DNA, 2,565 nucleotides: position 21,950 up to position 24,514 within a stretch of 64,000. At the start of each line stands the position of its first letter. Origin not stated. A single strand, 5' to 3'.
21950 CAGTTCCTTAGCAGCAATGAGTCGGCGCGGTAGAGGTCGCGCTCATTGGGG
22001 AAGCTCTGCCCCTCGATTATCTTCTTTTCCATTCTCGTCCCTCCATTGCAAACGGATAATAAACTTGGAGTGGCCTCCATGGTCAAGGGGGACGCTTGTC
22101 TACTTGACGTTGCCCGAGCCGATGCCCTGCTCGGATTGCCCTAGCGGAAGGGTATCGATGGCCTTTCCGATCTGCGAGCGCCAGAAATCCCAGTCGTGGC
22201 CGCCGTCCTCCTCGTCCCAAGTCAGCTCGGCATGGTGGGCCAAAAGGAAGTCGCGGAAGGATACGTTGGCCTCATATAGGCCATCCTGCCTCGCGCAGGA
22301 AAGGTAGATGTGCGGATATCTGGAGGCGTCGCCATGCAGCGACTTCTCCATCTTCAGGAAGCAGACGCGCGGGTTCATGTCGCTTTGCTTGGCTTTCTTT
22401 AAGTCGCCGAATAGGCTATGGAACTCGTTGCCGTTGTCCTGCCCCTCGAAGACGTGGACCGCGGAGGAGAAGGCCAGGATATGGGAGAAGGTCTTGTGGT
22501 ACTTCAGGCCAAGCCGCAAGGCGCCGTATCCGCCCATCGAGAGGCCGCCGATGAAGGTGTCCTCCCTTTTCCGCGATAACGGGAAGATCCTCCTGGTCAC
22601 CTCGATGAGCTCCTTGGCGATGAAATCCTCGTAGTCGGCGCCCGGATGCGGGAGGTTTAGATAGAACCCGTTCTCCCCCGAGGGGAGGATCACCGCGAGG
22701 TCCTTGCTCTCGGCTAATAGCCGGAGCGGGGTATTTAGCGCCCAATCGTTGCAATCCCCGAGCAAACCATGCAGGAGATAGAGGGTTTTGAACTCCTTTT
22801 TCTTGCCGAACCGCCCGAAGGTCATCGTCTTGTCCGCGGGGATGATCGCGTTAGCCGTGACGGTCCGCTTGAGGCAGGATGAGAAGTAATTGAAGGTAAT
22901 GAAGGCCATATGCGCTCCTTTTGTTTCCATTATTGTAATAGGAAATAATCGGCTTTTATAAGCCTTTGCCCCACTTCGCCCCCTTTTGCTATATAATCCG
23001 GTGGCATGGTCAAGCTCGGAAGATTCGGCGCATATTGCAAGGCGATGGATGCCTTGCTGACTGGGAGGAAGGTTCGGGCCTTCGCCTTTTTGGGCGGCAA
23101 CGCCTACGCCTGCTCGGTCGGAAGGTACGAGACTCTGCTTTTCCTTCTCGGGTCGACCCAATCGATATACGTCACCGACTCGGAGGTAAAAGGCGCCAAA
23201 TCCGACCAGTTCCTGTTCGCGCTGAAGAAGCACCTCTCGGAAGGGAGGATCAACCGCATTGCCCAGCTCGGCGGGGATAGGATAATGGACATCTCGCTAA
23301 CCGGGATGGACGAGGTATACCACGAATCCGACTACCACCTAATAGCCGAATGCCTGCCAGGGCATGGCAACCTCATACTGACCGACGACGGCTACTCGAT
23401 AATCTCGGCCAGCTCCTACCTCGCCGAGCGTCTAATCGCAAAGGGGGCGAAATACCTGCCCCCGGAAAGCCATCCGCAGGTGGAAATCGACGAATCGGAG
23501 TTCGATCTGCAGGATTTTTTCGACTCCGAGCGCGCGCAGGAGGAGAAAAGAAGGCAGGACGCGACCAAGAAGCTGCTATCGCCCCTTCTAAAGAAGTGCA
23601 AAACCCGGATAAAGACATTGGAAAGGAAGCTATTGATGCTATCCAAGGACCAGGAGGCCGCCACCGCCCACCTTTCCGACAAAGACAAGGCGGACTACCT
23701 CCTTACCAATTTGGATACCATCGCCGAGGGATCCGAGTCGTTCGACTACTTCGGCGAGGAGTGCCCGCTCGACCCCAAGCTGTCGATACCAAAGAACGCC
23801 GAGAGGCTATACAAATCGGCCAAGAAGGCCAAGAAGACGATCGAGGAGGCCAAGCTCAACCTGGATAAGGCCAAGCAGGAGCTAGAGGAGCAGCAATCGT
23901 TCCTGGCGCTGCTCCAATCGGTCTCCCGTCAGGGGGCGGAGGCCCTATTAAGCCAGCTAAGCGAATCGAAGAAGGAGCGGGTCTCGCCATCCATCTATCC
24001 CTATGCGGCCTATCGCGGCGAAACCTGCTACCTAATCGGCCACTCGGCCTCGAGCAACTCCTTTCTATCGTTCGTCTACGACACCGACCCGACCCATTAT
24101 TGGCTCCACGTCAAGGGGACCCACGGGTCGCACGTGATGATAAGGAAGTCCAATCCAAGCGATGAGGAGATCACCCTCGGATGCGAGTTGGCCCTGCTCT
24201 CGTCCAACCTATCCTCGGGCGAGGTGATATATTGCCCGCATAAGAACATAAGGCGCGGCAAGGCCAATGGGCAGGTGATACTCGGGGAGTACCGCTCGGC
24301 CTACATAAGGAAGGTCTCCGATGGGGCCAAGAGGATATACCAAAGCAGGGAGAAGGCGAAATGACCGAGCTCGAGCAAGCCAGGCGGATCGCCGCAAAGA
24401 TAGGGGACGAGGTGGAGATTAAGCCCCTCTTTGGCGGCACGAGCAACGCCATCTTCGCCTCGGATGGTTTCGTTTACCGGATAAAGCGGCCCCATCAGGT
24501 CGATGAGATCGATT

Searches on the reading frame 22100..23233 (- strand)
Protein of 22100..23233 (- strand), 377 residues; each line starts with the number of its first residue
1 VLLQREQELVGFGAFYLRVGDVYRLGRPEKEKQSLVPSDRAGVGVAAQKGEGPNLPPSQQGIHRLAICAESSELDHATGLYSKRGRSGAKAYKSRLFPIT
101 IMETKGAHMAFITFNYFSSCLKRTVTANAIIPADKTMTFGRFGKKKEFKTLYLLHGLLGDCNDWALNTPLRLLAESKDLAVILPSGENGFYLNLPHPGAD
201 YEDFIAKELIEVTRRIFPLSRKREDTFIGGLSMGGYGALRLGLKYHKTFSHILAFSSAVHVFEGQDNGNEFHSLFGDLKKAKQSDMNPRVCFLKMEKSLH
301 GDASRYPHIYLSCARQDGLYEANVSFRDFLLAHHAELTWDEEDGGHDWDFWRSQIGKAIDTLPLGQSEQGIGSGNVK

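Call 27: search_protein_families(library=pfam, proteins=[window:22100-23233:-], max_evalue=0.0001)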
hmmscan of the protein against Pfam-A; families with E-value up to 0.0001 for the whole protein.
window:22100-23233:- (377 aa): 2 families
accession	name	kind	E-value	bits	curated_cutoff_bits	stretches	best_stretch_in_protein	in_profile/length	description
PF00756.26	Esterase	-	1.8e-13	51.3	22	1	144-355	20-244/251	Putative esterase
PF02230.22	Abhydrolase_2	-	1.8e-05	25.1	23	0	208-259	89-140/217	Phospholipase/Carboxylesterase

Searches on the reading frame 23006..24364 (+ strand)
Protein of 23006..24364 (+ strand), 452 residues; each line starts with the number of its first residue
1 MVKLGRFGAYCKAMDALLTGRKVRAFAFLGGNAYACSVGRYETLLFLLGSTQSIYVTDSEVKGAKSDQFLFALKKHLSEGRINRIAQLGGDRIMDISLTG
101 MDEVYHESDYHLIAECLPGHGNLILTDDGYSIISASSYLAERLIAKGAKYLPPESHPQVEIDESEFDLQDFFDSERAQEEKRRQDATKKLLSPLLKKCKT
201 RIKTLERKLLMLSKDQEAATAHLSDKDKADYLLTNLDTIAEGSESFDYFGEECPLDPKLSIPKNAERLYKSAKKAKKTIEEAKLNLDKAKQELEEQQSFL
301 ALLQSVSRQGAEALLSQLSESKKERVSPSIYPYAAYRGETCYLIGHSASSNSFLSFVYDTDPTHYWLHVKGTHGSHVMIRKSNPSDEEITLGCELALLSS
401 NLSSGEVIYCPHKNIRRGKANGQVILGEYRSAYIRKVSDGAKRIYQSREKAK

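Call 27: search_protein_families(library=pfam, proteins=[window:23006-24364:+], max_evalue=0.0001)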
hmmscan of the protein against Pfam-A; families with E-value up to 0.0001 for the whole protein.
window:23006-24364:+ (452 aa): 1 family
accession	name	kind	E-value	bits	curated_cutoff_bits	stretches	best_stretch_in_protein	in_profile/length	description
PF05833.16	NFACT_N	-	1.8e-32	113.2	31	2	50-165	52-174/456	NFACT N-terminal and middle domains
